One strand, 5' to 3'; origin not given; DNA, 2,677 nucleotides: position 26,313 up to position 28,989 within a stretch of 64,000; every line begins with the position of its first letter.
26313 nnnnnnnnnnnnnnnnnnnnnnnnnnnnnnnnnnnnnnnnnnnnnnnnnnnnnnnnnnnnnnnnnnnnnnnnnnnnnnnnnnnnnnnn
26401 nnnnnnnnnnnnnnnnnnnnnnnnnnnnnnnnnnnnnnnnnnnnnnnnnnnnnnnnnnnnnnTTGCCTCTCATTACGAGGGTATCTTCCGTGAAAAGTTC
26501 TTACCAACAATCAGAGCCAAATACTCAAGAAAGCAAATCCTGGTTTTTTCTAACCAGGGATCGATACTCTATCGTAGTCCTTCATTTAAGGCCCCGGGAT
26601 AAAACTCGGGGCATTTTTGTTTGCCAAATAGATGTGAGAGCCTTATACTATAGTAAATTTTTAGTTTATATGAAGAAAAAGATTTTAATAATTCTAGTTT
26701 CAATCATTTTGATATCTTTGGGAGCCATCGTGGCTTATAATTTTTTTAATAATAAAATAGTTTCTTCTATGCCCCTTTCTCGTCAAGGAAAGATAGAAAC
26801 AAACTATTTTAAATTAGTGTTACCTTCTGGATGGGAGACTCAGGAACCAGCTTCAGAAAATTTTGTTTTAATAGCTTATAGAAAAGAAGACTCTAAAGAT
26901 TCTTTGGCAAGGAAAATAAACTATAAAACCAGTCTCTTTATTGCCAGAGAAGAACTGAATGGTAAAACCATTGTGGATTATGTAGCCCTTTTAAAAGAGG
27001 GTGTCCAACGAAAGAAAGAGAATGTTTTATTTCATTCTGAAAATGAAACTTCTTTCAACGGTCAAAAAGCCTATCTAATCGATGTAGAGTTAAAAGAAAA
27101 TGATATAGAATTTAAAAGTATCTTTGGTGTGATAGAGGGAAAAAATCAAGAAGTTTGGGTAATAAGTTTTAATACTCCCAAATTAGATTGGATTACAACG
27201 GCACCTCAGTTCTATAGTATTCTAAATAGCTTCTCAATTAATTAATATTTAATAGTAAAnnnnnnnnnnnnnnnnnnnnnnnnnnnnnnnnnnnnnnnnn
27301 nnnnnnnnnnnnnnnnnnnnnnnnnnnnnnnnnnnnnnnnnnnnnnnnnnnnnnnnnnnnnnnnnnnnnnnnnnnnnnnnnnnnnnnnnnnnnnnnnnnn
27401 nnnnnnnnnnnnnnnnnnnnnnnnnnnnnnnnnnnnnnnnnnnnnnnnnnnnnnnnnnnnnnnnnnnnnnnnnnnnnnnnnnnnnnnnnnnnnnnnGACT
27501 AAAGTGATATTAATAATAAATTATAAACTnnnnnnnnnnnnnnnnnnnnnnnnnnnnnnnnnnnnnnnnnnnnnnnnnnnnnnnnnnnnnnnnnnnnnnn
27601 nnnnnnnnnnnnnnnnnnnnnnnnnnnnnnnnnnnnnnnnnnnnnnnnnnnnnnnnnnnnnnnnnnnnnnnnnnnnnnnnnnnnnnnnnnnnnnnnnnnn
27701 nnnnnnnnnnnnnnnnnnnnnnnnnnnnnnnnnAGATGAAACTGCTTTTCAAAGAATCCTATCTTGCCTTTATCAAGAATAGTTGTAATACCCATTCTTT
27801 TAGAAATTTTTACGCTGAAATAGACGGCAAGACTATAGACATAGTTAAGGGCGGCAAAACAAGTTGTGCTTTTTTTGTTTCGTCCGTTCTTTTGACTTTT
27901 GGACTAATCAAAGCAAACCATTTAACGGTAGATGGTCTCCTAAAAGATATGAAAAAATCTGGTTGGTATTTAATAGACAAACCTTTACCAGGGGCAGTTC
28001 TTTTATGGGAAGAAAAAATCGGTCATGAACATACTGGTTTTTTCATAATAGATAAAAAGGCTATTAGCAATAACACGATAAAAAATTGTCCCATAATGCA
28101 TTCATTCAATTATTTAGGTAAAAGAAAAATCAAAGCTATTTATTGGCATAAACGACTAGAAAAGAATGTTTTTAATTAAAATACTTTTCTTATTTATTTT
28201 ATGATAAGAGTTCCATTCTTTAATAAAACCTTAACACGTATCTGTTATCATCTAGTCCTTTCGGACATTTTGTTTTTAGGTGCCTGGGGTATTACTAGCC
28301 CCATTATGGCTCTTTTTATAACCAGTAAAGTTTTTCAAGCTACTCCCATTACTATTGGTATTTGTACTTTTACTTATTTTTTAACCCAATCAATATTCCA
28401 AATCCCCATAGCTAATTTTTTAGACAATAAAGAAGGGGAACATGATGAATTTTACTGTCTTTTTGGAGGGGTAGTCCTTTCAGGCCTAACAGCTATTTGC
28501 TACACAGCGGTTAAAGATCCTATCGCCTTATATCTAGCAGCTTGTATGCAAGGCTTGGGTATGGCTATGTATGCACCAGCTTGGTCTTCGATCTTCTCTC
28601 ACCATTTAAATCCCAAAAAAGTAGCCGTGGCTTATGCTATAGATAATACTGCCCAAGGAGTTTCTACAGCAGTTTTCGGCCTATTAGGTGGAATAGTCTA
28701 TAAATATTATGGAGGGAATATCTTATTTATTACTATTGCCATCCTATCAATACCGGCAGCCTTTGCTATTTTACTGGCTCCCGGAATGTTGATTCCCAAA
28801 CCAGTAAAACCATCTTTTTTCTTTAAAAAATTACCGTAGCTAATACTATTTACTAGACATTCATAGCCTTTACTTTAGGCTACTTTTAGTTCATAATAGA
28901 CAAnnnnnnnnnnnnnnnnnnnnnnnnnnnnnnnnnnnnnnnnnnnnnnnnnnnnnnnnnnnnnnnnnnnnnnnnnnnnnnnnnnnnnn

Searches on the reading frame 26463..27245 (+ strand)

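Call 66: search_protein_families(library=pfam, proteins=[window:26463-27245:+], max_evalue=0.001)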
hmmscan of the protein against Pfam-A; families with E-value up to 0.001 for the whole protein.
window:26463-27245:+ (260 aa): 1 family
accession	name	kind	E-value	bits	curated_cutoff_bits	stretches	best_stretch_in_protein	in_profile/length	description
PF01789.22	PsbP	-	5.5e-05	23.7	23.5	1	176-259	69-155/155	PsbP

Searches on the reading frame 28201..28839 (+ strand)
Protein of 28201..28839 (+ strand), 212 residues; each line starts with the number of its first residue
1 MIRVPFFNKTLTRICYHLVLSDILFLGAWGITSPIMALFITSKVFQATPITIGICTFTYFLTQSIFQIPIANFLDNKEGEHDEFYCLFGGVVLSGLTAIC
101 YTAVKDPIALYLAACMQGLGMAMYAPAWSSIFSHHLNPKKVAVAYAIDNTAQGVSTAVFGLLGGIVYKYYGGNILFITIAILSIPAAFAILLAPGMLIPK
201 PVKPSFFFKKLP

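Call 66: search_protein_families(library=pfam, proteins=[window:28201-28839:+], max_evalue=0.001)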
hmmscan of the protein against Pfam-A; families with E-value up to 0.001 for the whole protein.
window:28201-28839:+ (212 aa): 2 families
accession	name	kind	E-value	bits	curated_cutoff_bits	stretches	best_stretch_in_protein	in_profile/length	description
PF07690.21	MFS_1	-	1.8e-20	73.6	33.4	1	22-192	5-172/347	Major Facilitator Superfamily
PF05977.19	MFS_3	-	6.8e-05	21.9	27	1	96-190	92-186/524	Transmembrane secretion effector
